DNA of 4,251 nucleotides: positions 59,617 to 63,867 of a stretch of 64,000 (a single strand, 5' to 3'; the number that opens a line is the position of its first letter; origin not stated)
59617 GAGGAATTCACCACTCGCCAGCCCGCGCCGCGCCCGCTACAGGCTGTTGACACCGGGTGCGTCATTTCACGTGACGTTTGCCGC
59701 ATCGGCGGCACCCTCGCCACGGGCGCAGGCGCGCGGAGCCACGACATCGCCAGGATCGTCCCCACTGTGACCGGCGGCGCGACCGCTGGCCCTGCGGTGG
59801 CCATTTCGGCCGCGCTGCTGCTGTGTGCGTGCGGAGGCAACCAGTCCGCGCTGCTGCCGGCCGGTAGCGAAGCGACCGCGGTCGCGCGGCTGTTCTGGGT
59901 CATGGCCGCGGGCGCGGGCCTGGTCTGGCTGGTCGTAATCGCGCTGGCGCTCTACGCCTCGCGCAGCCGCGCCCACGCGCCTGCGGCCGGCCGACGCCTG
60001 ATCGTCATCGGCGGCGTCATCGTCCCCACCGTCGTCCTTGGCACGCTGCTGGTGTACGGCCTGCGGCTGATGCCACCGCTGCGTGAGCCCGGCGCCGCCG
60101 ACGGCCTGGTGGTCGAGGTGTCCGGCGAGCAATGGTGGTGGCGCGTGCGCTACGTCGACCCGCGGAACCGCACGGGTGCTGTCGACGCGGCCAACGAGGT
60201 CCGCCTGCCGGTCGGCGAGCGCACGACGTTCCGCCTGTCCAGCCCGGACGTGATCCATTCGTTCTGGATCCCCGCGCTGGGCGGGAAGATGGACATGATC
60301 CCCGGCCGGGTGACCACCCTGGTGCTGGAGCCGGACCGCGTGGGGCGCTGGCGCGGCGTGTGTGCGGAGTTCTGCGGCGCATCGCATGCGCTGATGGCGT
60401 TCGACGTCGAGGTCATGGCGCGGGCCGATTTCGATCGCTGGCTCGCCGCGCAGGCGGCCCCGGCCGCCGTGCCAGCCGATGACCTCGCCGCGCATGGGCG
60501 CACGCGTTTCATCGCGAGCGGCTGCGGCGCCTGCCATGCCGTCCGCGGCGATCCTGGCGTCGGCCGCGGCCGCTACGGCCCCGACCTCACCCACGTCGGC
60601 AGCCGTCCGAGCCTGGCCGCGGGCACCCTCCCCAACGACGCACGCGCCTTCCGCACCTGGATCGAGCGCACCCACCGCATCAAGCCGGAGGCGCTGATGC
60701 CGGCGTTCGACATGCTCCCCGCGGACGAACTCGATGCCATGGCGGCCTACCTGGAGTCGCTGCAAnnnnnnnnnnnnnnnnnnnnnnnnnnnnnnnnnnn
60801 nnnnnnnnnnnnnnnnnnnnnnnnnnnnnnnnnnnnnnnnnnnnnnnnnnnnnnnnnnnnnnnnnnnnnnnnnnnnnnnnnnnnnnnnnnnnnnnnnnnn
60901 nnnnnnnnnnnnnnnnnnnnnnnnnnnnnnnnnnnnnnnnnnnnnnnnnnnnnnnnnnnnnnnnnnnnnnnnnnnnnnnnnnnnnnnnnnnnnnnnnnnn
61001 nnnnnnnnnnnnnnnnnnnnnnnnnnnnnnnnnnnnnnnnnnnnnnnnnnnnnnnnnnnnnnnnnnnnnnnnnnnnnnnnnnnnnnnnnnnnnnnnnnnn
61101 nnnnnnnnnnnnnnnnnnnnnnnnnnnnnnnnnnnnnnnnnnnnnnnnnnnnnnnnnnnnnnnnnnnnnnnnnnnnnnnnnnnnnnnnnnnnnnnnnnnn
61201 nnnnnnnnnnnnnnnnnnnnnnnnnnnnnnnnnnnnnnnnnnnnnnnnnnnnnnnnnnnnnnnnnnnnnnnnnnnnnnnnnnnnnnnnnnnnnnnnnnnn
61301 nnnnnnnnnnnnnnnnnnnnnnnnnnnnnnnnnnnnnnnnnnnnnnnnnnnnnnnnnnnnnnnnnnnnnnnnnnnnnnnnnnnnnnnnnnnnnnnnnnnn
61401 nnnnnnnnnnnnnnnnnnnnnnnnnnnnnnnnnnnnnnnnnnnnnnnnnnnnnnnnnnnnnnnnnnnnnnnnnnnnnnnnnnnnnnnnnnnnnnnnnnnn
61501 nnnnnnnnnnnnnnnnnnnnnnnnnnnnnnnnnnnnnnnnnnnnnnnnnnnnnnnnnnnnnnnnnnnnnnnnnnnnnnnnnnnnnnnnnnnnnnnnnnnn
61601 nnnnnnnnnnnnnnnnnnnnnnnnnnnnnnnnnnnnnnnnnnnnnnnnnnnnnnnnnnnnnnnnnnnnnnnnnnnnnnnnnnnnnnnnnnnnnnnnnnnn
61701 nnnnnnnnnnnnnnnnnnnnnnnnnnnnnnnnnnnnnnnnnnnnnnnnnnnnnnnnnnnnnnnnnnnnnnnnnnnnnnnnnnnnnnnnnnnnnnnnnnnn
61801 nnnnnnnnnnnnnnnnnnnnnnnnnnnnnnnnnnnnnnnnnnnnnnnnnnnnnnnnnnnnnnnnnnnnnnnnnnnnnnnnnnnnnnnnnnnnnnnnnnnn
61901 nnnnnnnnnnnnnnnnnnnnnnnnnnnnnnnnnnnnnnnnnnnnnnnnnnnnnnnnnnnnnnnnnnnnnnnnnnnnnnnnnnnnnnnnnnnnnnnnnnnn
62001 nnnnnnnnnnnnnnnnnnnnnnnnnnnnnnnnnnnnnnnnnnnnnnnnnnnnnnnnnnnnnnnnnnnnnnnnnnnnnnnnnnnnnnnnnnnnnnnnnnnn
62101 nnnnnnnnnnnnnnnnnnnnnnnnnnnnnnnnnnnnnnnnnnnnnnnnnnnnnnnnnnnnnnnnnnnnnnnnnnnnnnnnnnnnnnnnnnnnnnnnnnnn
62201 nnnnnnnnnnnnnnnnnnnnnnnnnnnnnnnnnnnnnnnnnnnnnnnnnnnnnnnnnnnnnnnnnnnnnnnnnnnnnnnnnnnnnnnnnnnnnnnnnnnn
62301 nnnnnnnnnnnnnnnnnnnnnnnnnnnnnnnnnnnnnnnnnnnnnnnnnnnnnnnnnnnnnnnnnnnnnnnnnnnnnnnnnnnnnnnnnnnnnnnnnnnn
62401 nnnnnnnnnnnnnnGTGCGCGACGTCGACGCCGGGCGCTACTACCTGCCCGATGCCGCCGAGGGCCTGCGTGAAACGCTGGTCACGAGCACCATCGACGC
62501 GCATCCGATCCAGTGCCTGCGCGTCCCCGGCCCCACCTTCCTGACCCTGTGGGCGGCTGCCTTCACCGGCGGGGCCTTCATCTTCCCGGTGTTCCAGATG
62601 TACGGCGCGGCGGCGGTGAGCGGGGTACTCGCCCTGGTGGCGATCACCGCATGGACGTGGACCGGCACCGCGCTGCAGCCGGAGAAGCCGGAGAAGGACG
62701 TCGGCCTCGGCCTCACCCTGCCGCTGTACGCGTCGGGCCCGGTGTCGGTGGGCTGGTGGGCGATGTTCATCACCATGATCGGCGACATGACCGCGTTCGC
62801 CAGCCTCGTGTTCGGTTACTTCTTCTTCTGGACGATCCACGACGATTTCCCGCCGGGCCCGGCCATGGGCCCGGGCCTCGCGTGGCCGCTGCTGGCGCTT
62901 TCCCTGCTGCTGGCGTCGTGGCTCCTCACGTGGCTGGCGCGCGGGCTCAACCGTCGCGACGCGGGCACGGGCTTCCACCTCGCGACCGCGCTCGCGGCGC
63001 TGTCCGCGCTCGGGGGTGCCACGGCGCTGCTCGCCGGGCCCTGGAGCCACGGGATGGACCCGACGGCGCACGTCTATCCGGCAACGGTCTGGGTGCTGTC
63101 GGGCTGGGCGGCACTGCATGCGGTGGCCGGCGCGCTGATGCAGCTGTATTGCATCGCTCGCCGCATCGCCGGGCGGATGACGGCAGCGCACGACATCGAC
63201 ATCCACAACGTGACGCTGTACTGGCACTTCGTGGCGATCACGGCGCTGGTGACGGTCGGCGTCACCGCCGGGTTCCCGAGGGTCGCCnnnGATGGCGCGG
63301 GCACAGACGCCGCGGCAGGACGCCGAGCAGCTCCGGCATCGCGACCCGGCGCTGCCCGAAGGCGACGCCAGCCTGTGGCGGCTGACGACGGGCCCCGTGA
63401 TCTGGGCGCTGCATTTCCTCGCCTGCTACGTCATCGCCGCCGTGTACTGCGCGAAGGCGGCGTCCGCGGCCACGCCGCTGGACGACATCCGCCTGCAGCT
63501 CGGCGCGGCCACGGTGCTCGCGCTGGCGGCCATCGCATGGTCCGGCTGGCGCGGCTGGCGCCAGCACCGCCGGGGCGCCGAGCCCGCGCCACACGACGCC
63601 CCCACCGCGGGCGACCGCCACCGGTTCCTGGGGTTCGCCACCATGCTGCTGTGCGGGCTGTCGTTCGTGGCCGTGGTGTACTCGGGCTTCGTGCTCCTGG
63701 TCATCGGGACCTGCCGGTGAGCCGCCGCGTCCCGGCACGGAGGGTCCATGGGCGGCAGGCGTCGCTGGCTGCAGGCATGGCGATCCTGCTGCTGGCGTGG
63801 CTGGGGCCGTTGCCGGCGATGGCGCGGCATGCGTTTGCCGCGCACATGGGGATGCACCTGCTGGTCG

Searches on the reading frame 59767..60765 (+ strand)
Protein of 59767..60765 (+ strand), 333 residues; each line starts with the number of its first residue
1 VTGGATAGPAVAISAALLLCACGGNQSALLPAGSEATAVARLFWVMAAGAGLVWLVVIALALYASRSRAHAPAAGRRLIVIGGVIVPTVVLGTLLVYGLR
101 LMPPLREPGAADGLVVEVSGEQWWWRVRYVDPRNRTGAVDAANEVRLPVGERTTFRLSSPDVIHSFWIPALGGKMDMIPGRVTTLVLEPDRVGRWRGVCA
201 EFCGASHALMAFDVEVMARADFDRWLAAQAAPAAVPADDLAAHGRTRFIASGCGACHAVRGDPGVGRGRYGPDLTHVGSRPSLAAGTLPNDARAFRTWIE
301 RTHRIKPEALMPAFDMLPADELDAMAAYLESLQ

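Call 4: search_protein_families(library=pfam, proteins=[window:59767-60765:+])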
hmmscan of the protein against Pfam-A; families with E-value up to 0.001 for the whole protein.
window:59767-60765:+ (333 aa): 3 families
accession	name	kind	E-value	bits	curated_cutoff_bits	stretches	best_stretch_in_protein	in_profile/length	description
PF00116.26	COX2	-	1.1e-18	67.7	22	1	139-215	42-118/120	Cytochrome C oxidase subunit II, periplasmic domain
PF00034.26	Cytochrom_C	-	1.6e-09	39.4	21.3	1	242-332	2-89/90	Cytochrome c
PF13442.11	Cytochrome_CBB3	-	3.5e-06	27.7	27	1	243-329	5-68/68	Cytochrome C oxidase, cbb3-type, subunit III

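Call 5: search_protein_families(library=ncbifam, proteins=[window:59767-60765:+])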
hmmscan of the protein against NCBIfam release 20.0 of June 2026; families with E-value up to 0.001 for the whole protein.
window:59767-60765:+ (333 aa): 8 families
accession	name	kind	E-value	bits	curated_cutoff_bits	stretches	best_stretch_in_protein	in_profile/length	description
TIGR02866.1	CoxB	equivalog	1.6e-46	158.4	147.7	1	34-226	4-201/202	cytochrome c oxidase subunit II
NF050117.1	aa3_CtaC_Actin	exception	1.4e-34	119.4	250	1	34-227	32-243/244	aa3-type cytochrome oxidase subunit II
TIGR01432.1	QOXA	equivalog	3.7e-17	62.4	240.95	1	74-226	72-223/227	cytochrome aa3 quinol oxidase subunit II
TIGR01433.1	CyoA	equivalog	4.3e-16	59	266.2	1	88-227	88-223/226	ubiquinol oxidase subunit II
NF007816.0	PRK10525.1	equivalog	5e-13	48.9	511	1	111-229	124-238/318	cytochrome o ubiquinol oxidase subunit II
TIGR04485.1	thiosulf_SoxX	equivalog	2.8e-07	31.1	61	1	252-331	4-77/78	sulfur oxidation c-type cytochrome SoxX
TIGR04246.1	nitrous_NosZ_Gp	equivalog_domain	3.4e-05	22.3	625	1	153-211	509-571/578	Sec-dependent nitrous-oxide reductase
NF040971.1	cytc_ExtS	equivalog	0.0002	20.7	100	1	228-318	159-252/262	selenite/tellurite reduction operon c-type cytochrome lipoprotein ExtS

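Call 30: search_solved_structures(query=window:59767-60765:+, show_alignments=5, max_evalue=0.00001)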
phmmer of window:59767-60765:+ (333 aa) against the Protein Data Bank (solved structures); distinct sequences matched with E-value up to 0.00001: 53.
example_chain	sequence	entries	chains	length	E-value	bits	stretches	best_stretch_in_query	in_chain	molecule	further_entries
2yev_B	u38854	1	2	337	1.8e-45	158.8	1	30-332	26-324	CYTOCHROME C OXIDASE SUBUNIT 2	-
1ar1_B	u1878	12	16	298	6.4e-20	74.8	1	142-240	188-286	CYTOCHROME C OXIDASE | Cytochrome c oxidase subunit 2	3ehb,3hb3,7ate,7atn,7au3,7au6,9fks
1qle_B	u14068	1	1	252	2.4e-19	72.9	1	142-229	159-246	CYTOCHROME C OXIDASE POLYPEPTIDE II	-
6ci0_B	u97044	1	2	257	2.8e-19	72.7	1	145-227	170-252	Cytochrome c oxidase subunit 2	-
3om3_B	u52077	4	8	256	4e-19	72.2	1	145-227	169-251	Cytochrome c oxidase subunit 2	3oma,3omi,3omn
1m56_B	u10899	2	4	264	4.2e-19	72.1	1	145-227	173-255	CYTOCHROME C OXIDASE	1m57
6pw1_B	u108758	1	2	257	4.4e-19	72.1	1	145-227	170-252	Cytochrome c oxidase subunit 2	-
2gsm_B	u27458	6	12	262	4.6e-19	72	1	145-227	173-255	Cytochrome c oxidase subunit 2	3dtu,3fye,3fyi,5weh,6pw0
9w2z_B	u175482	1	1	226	7.2e-19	71.4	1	56-228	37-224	Cytochrome c oxidase subunit 2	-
1occ_B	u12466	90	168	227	7.4e-19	71.3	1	56-228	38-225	CYTOCHROME C OXIDASE | Cytochrome c oxidase polypeptide II | Cytochrome c oxidase subunit 2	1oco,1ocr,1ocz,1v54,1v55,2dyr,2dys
8ugh_4B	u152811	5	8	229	1.6e-18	70.2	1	56-227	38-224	Cytochrome c oxidase subunit 2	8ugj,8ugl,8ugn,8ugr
8zo8_C2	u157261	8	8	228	1.7e-18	70.2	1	56-227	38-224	Cytochrome c oxidase subunit 2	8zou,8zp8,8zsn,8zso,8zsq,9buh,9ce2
8ugi_4B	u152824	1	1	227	1.9e-18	70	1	56-227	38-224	Cytochrome c oxidase subunit 2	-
7jro_b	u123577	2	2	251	5.3e-18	68.5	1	140-229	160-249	Cytochrome c oxidase subunit 2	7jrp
7xma_B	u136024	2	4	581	5.7e-18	68.4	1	56-231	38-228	Cytochrome c oxidase subunit 2,Cytochrome c oxidase subunit 1 | CYTOCHROME C OXIDASE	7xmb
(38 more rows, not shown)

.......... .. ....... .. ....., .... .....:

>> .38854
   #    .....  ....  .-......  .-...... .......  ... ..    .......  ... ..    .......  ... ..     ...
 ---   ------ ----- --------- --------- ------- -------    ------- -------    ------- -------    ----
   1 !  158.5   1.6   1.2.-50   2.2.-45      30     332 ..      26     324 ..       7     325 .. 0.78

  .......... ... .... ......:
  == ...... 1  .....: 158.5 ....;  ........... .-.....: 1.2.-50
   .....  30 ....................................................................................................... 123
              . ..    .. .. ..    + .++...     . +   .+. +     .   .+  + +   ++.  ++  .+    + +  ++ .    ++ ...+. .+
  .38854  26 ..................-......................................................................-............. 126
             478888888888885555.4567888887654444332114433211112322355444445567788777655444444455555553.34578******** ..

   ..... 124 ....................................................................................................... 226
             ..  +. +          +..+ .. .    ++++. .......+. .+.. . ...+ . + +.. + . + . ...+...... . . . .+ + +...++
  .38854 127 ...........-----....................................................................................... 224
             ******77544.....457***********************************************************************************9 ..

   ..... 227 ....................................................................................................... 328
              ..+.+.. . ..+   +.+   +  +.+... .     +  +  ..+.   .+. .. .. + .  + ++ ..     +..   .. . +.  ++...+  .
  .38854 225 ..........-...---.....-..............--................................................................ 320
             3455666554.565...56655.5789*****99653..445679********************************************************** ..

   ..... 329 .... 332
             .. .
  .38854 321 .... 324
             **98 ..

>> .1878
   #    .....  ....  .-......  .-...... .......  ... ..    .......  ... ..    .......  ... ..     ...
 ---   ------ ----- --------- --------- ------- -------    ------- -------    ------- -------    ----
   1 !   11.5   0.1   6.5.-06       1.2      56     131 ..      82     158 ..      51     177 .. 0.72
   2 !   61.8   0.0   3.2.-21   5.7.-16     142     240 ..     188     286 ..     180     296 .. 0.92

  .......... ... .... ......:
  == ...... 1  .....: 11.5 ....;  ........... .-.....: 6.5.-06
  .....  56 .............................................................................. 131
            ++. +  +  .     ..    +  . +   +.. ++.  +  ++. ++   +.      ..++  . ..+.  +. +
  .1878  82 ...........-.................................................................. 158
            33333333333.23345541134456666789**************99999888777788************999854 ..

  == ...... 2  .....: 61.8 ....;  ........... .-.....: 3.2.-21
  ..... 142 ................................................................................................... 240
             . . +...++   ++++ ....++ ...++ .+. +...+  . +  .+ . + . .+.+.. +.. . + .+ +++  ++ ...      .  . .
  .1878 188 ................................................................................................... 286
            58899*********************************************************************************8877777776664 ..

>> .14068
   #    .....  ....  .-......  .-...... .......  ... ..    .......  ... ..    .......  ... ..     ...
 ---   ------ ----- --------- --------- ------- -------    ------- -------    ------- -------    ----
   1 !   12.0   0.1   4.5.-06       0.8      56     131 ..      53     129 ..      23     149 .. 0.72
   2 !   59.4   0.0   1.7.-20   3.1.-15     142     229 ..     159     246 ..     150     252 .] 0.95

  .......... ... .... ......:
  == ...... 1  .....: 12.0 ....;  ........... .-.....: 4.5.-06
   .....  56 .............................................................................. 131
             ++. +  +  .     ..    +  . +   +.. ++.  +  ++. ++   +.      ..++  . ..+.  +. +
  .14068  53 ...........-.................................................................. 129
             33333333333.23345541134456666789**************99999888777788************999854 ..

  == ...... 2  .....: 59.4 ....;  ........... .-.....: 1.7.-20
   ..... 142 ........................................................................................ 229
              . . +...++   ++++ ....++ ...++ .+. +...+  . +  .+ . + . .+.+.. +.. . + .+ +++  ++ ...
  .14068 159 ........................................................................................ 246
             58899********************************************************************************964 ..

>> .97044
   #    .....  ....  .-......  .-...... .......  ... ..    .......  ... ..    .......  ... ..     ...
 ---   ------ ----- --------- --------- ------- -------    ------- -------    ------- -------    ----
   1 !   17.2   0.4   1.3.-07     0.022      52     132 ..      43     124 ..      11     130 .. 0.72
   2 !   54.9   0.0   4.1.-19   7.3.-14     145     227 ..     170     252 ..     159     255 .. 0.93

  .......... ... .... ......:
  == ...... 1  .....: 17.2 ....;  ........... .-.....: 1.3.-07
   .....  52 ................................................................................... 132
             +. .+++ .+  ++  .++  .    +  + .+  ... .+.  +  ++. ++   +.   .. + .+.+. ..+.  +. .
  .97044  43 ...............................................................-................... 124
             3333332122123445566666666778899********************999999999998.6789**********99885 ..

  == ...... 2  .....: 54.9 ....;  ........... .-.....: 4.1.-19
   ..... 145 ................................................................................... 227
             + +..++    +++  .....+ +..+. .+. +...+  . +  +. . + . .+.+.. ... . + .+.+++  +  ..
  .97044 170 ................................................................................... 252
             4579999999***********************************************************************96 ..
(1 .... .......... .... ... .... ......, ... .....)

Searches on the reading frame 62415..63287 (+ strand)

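Call 11: search_protein_families(library=pfam, proteins=[window:62415-63287:+], max_evalue=10)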
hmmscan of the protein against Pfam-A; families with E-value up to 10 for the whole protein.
window:62415-63287:+ (291 aa): 1 family
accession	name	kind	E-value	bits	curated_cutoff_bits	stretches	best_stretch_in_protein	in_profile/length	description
PF00510.24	COX3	-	4.4e-05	23.9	23.8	1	155-278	124-247/258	Cytochrome c oxidase subunit III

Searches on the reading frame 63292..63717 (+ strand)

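Call 4: search_protein_families(library=pfam, proteins=[window:63292-63717:+])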
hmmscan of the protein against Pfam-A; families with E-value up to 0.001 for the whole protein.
window:63292-63717:+ (142 aa): 0 families

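Call 5: search_protein_families(library=ncbifam, proteins=[window:63292-63717:+])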
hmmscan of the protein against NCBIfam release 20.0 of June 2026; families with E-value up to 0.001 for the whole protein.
window:63292-63717:+ (142 aa): 0 families

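Call 11: search_protein_families(library=pfam, proteins=[window:63292-63717:+], max_evalue=10)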
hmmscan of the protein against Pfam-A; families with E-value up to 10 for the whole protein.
window:63292-63717:+ (142 aa): 1 family
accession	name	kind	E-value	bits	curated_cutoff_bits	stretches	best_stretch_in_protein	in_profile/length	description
PF15555.11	DUF4658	-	2.8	8.6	27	1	46-87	83-123/123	Domain of unknown function (DUF4658)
